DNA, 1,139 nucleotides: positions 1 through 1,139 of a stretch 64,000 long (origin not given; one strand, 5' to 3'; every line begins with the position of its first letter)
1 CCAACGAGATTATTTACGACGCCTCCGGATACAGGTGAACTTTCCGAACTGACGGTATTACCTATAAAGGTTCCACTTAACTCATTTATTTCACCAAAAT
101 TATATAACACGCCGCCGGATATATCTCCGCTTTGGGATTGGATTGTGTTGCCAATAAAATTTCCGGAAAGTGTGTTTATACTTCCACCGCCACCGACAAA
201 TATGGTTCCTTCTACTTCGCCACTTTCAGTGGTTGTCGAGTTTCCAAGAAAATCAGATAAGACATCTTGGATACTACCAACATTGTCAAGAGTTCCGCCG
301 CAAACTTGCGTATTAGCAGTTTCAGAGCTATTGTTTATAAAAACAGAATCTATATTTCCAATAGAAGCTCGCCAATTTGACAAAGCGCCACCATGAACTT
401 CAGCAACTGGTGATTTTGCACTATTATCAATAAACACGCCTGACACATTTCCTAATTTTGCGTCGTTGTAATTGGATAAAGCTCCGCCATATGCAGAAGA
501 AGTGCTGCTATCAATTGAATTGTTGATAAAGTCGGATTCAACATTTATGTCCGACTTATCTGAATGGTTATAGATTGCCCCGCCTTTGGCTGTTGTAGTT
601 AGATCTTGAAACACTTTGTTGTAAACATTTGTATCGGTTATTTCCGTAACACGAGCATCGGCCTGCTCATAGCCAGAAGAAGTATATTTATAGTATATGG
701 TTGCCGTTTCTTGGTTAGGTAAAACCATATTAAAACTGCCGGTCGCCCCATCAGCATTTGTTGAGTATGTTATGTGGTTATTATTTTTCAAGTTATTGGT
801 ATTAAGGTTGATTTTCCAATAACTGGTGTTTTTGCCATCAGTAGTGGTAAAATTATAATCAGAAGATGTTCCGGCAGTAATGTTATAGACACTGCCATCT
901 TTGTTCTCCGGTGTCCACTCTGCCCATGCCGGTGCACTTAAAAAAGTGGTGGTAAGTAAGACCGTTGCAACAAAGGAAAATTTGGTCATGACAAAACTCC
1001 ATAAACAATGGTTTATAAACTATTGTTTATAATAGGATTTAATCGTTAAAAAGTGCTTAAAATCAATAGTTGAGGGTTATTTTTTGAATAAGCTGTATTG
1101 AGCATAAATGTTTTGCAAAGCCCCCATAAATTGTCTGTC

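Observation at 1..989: Pmp-type GGA[ILV]/FxxN repeat protein at the window edge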

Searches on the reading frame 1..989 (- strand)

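Call 4: search_protein_families(library=pfam, proteins=[window:1-989:-], max_evalue=10)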
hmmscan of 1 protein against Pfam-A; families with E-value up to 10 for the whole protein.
window:1-989:- (329 aa): 2 families
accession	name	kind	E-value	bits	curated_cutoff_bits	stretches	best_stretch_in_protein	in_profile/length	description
PF02415.23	Chlam_PMP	-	0.038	14.7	20.6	1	132-141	9-18/19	Chlamydia polymorphic membrane protein (Chlamydia_PMP) repeat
PF21785.3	Bflower_2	-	0.4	11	38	1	169-236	18-87/112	5-fold beta-flower protein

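Call 5: search_protein_families(library=ncbifam, proteins=[window:1-989:-], max_evalue=10)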
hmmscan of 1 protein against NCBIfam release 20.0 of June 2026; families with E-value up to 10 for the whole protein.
window:1-989:- (329 aa): 1 family
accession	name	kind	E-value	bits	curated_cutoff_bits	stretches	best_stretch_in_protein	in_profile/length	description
NF041044.1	GIVxVP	domain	0.17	11.9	35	1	7-29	13-36/57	GIVxVP protein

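Call 6: find_homologous_proteins(query=window:1-989:-)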
Query window:1-989:- (329 aa): 67 proteins with E <= 0.001 among 6163 candidates.
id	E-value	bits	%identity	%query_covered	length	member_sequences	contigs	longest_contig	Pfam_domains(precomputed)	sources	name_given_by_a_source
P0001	3.4e-56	209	42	97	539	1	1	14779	-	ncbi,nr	ncbi:MAG: hypothetical protein Q4D11_05685, partial [Rhodospirillales bacterium]|nr:hypothetical pro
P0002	4.1e-52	196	42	95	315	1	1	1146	-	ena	-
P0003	3.2e-43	166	42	85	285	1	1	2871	-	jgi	-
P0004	6.8e-42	162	48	56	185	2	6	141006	-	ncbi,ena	-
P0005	5.0e-40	156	38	90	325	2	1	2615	-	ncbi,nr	ncbi:MAG: hypothetical protein IKO06_05100, partial [Alphaproteobacteria bacterium]|nr:hypothetical 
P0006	1.0e-31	129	39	60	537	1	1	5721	PF02415.24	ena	-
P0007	7.1e-30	123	36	94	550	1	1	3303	PF02415.24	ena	-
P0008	6.2e-29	119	36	59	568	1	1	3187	PF21785.4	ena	-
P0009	2.6e-28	117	32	91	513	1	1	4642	-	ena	-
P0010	1.9e-26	111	40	57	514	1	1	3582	-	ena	-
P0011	2.1e-24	105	30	95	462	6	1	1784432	-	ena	-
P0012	6.9e-24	103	32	99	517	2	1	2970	-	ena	-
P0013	1.4e-22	99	35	83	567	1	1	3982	-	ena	-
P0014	1.6e-22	98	32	96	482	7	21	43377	-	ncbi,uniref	ncbi:hypothetical protein, partial [Bacteroides congonensis]|uniref:hypothetical protein n=1 Tax=Bac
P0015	1.7e-21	95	30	90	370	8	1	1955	-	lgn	-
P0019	5.3e-19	87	37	63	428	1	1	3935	PF02415.24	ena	-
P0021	9.6e-18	83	35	60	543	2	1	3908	PF02415.24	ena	-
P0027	1.4e-15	76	35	67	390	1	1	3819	PF02415.24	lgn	-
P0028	1.9e-15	75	35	58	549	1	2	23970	PF02415.24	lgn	-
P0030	4.5e-14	71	35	60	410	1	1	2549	PF02415.24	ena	-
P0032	8.3e-14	70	31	95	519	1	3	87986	-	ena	-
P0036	2.8e-12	65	32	60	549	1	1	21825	-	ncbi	ncbi:MAG: hypothetical protein R3Y56_03720 [Akkermansia sp.]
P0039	4.3e-11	61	35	59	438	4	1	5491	PF02415.24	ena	-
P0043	8.5e-10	57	27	98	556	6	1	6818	PF02415.24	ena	-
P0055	2.8e-5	42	31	64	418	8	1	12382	PF02415.24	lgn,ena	-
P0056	4.1e-5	41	28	61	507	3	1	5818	PF02415.24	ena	-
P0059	1.4e-4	40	31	61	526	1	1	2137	PF02415.24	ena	-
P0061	2.2e-4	39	28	61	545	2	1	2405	PF02415.24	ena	-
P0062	3.3e-4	38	33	50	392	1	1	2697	PF02415.24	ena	-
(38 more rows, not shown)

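Call 14: find_related_loci(query=A2, collection=genome_contigs, flank=10000)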
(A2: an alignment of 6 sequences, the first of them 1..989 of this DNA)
Query A2 (329 aa) in genome_contigs; peptide patterns used: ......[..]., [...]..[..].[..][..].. (x = any residue, [..] = any of these).
69 stretches matched a pattern; 3 encode a relative of the query (tblastn E <= 1e-3); 3 distinct loci.
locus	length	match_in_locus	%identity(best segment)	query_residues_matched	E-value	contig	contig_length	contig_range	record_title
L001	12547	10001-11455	92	1-325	1e-177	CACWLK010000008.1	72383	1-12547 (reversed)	MAG: uncultured Rhodospirillales bacterium isolate RUG10691 genome assembly, contig: RUG10691_asm_8, whole genome shotgu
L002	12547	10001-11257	40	1-325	8e-55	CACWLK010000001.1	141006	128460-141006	MAG: uncultured Rhodospirillales bacterium isolate RUG10691 genome assembly, contig: RUG10691_asm_1, whole genome shotgu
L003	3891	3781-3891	65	19-52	1e-10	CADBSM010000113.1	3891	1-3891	MAG: uncultured proteobacterium isolate RUG14252 genome assembly, contig: RUG14252_asm_113, whole genome shotgun sequenc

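Call 17: search_protein_families(library=pfam, proteins=[L001:10001-12547:+, L002:10559-12547:+], max_evalue=1)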
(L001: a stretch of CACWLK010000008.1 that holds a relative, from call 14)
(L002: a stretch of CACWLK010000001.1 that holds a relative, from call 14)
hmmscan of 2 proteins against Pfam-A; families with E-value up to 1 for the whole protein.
L001:10001-12547:+ (849 aa): 0 families

L002:10559-12547:+ (663 aa): 2 families
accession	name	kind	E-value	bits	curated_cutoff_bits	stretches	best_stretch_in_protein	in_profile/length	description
PF05887.16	Trypan_PARP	-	0.036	14.5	100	1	490-512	57-79/134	Procyclic acidic repetitive protein (PARP)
PF12251.13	SNAPC3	-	0.15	12.2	23.8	1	530-569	154-193/199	snRNA-activating protein complex (SNAPc), subunit 3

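Call 18: search_protein_families(library=ncbifam, proteins=[L001:10001-12547:+, L002:10559-12547:+], max_evalue=1)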
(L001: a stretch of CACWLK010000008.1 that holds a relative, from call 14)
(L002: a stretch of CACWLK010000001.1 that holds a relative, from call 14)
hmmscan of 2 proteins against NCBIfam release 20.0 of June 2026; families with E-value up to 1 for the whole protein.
L001:10001-12547:+ (849 aa): 1 family
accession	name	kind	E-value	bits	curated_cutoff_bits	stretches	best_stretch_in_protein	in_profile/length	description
NF008082.0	PRK10819.1-3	equivalog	0.74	9.6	265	0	775-796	69-90/242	TonB system transport protein TonB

L002:10559-12547:+ (663 aa): 0 families

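Call 20: find_encoding_contigs(protein=P0011, flank=8000, max_places=2)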
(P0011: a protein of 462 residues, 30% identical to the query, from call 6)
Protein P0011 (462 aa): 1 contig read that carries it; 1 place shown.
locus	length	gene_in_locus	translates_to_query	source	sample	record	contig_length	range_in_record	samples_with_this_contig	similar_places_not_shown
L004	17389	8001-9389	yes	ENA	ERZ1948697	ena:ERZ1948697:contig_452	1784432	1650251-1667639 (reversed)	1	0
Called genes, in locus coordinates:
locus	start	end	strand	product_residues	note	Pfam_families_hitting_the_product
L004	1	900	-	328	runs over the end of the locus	PF02885:Glycos_trans_3N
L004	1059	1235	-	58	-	-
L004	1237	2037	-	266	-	PF01048:PNP_UDP_1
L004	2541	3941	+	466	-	PF05170:AsmA, PF05359:DUF748 (weak), PF13116:YhdP (faint)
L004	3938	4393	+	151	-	-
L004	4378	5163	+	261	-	-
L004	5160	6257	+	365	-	-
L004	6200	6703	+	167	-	-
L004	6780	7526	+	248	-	PF00483:NTP_transferase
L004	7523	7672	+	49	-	-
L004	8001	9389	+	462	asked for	-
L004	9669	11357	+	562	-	PF03797:Autotransporter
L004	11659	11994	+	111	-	-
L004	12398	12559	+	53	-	-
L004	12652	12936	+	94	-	PF01195:Pept_tRNA_hydro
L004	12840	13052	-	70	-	-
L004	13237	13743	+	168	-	PF01926:MMR_HSR1, PF02421:FeoB_N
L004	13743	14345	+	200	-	PF06071:YchF-GTPase_C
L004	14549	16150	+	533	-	-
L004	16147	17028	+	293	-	PF03797:Autotransporter, PF12099:DUF3575 (weak)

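Call 21: find_encoding_contigs(protein=P0032, flank=8000, max_places=3)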
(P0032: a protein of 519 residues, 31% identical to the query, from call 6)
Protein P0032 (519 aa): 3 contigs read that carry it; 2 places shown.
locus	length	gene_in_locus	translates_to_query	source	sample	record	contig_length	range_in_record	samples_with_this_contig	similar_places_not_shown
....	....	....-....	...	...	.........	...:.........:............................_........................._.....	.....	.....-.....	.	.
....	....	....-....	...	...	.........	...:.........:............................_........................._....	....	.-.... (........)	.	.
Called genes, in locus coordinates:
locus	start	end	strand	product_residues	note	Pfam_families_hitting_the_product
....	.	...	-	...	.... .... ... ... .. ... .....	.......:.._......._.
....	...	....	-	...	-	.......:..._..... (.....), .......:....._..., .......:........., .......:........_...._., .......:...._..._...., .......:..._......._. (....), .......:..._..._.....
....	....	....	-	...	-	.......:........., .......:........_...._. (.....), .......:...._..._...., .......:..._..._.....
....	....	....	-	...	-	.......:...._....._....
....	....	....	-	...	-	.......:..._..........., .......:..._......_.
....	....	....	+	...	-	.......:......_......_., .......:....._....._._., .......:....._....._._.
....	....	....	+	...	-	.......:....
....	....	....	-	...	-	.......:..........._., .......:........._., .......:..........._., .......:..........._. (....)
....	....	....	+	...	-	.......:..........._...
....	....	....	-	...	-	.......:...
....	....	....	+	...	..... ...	-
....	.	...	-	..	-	?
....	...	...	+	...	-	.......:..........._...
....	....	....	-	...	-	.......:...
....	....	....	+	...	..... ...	-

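Call 22: find_homologous_proteins(query=L001:10001-12547:+, max_evalue=1e-10)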
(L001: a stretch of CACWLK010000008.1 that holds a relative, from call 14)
Query L001:10001-12547:+ (849 aa): 760 proteins with E <= 1e-10 among 8000 candidates; the best 120 are listed.
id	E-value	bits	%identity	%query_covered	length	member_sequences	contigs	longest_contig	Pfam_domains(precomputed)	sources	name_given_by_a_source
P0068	0.0e+0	1670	91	100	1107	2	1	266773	PF03797.26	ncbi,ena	-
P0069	2.0e-221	756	49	100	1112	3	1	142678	PF03797.26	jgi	-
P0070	4.2e-187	642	48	100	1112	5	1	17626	PF03797.26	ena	-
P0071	4.5e-166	573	47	75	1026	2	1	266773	PF03797.26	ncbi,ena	-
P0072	5.0e-158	546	45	89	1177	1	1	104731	PF03797.26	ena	-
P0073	4.8e-153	530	65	39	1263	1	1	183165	PF03797.26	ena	-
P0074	1.5e-151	525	45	83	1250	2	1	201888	PF02415.24,PF03797.26,PF21785.4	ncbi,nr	ncbi:MAG: autotransporter outer membrane beta-barrel domain-containing protein [Azospirillum sp.]|nr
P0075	1.5e-149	518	52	70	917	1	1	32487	PF03797.26,PF21785.4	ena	-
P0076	2.1e-139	484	47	72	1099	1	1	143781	PF13505.13,PF03797.26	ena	-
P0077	5.9e-138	480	50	64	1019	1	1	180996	PF13505.13,PF03797.26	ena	-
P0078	5.6e-136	473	41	84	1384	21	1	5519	PF03797.26,PF21785.4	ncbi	-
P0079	2.2e-135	471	44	82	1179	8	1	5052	PF03797.26,PF21785.4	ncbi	-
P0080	3.0e-135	471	43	88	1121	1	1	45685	PF03797.26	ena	-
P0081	5.4e-134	467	44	72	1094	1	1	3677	PF03797.26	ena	-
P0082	1.8e-129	452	41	94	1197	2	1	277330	PF02415.24,PF03797.26,PF21785.4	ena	-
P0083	5.9e-127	443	39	100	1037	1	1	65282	PF13505.13,PF03797.26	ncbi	-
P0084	1.2e-120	422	40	100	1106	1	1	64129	PF02415.24,PF03797.26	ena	-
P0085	5.8e-119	417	38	100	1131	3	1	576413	PF03797.26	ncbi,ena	-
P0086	6.3e-118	413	37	100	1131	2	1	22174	PF03797.26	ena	-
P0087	1.0e-116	409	41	85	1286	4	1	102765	PF03797.26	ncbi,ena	-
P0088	1.5e-115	406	37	100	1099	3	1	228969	PF03797.26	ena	-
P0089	1.4e-111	392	41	81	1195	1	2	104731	PF03797.26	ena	-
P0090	1.5e-106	376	45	58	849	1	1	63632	PF03797.26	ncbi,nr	ncbi:MAG: autotransporter outer membrane beta-barrel domain-containing protein [Rhodospirillales bac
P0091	9.0e-105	370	44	58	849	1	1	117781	PF03797.26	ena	-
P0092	2.3e-94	335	41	60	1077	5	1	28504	PF03797.26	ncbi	-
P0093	8.7e-92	327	31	90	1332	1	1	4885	PF03797.26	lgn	-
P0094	1.4e-87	313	37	87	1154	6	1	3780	PF02415.24,PF03797.26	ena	-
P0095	3.4e-80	289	36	83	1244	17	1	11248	PF02415.24,PF03797.26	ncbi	-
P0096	3.5e-80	289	34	85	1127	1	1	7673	PF02415.24,PF03797.26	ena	-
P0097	4.3e-79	285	32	70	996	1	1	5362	PF03797.26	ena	-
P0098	9.4e-75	271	31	84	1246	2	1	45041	PF02415.24,PF03797.26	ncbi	-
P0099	6.5e-72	261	32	97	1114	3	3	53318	PF03797.26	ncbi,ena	-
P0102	2.1e-69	253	32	87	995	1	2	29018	PF03797.26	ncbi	-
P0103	7.6e-69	251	30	76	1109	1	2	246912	PF03797.26,PF21785.4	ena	-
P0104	1.1e-68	251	29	93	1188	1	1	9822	PF03797.26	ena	-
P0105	2.4e-67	246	33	100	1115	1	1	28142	PF02415.24,PF03797.26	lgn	-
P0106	5.3e-67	245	32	62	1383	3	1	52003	PF02415.24,PF21785.4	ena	-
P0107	5.1e-65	238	32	85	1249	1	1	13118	PF03797.26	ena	-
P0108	1.6e-64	237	32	96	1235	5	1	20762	PF03797.26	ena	-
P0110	3.0e-64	236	31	87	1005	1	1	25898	PF03797.26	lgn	-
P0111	8.2e-64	234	31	84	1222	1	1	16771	PF03797.26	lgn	-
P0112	1.7e-63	233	28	93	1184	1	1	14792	PF03797.26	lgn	-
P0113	1.7e-63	233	31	87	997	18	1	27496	PF03797.26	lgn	-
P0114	7.4e-63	231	32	82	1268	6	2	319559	PF03797.26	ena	-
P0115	1.1e-62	231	32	82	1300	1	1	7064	PF03797.26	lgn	-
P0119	3.1e-60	223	31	88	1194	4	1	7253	PF03797.26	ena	-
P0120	3.6e-60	222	33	87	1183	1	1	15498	PF13505.13,PF02415.24,PF03797.26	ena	-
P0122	9.6e-59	218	32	100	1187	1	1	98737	PF02415.24,PF03797.26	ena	-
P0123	9.9e-58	214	38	50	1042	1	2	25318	PF03797.26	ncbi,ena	-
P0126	1.4e-56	210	29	93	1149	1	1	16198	PF03797.26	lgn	-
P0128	3.2e-56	209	34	72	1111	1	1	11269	PF02415.24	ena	-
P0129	6.8e-56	208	30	99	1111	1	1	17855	PF03797.26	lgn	-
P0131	1.2e-55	207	32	84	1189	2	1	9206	PF03797.26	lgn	-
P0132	1.9e-55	207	30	100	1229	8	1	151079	PF03797.26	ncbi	-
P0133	4.0e-55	206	29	75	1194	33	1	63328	PF03797.26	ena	-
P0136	1.8e-53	200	35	65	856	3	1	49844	PF03797.26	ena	-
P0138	1.4e-52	197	29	96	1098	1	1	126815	PF03797.26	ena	-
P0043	2.1e-51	193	38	49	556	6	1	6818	PF02415.24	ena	-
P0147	9.0e-50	188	32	68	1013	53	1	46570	PF03797.26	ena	-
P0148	1.2e-49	188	33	53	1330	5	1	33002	PF03797.26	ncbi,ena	-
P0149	1.2e-49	187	36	64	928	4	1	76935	PF03797.26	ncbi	-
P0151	5.1e-49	185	31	50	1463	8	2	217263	PF02415.24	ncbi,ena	-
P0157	2.0e-48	184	30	62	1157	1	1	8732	PF02415.24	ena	-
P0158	2.8e-48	183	32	75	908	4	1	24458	PF02415.24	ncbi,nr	ncbi:hypothetical protein IKL64_01465, partial [bacterium]|nr:hypothetical protein [bacterium]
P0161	9.9e-48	181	31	68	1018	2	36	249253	PF03797.26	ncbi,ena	-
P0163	1.8e-47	180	28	99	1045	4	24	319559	PF03797.26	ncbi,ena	-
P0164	2.5e-47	180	31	68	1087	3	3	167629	PF03797.26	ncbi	-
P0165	3.1e-47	180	29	96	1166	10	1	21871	PF02415.24,PF03797.26,PF21785.4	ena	-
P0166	3.8e-47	179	33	67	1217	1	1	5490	PF02415.24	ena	-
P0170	6.8e-47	178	30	83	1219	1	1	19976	PF03797.26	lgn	-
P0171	7.0e-47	178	36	47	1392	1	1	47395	PF03797.26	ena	-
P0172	1.4e-46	177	35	57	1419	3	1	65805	PF03797.26,PF21785.4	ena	-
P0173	1.5e-46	177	28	96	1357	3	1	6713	PF03797.26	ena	-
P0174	3.1e-46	176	31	96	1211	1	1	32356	PF03797.26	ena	-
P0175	3.6e-46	176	31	86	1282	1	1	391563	PF03797.26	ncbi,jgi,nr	ncbi:MAG: autotransporter outer membrane beta-barrel domain-containing protein [Lactobacillaceae bac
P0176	4.4e-46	176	38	45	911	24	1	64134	PF03797.26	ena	-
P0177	5.1e-46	176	31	72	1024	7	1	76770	PF03797.26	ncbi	-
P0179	6.9e-46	175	31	83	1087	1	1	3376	PF03797.26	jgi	-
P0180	7.9e-46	175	38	47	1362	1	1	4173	PF03797.26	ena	-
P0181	1.5e-45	174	30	84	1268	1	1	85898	PF02415.24,PF03797.26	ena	-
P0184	2.4e-45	173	30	57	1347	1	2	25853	PF02415.24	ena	-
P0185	3.9e-45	173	29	71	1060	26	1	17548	PF03797.26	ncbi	-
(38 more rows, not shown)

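Call 25: find_encoding_contigs(protein=P0068, flank=10000, max_places=3)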
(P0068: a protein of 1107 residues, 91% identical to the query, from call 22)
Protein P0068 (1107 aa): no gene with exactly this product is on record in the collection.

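Call 26: search_protein_families(library=pfam, proteins=[P0068, P0071], max_evalue=1)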
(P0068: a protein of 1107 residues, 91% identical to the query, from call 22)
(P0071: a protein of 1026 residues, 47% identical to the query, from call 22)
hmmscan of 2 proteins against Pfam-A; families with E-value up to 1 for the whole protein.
P0068 (1107 aa): 3 families
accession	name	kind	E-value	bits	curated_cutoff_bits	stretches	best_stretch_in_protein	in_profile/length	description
PF03797.25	Autotransporter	-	8.3e-27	95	26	1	867-1084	20-252/255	Autotransporter beta-domain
PF12251.13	SNAPC3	-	0.13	12.3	23.8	1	812-851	154-193/199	snRNA-activating protein complex (SNAPc), subunit 3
PF23252.1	KH_PARP14_5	-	0.16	12.5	23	0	215-251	32-69/70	PARP14, fifth type I KH domain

P0071 (1026 aa): 2 families
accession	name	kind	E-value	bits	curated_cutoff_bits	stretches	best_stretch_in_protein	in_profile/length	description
PF03797.25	Autotransporter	-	2.6e-26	93.3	26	1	786-1003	20-252/255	Autotransporter beta-domain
PF02415.23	Chlam_PMP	-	0.39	11.6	20.6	1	86-102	3-19/19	Chlamydia polymorphic membrane protein (Chlamydia_PMP) repeat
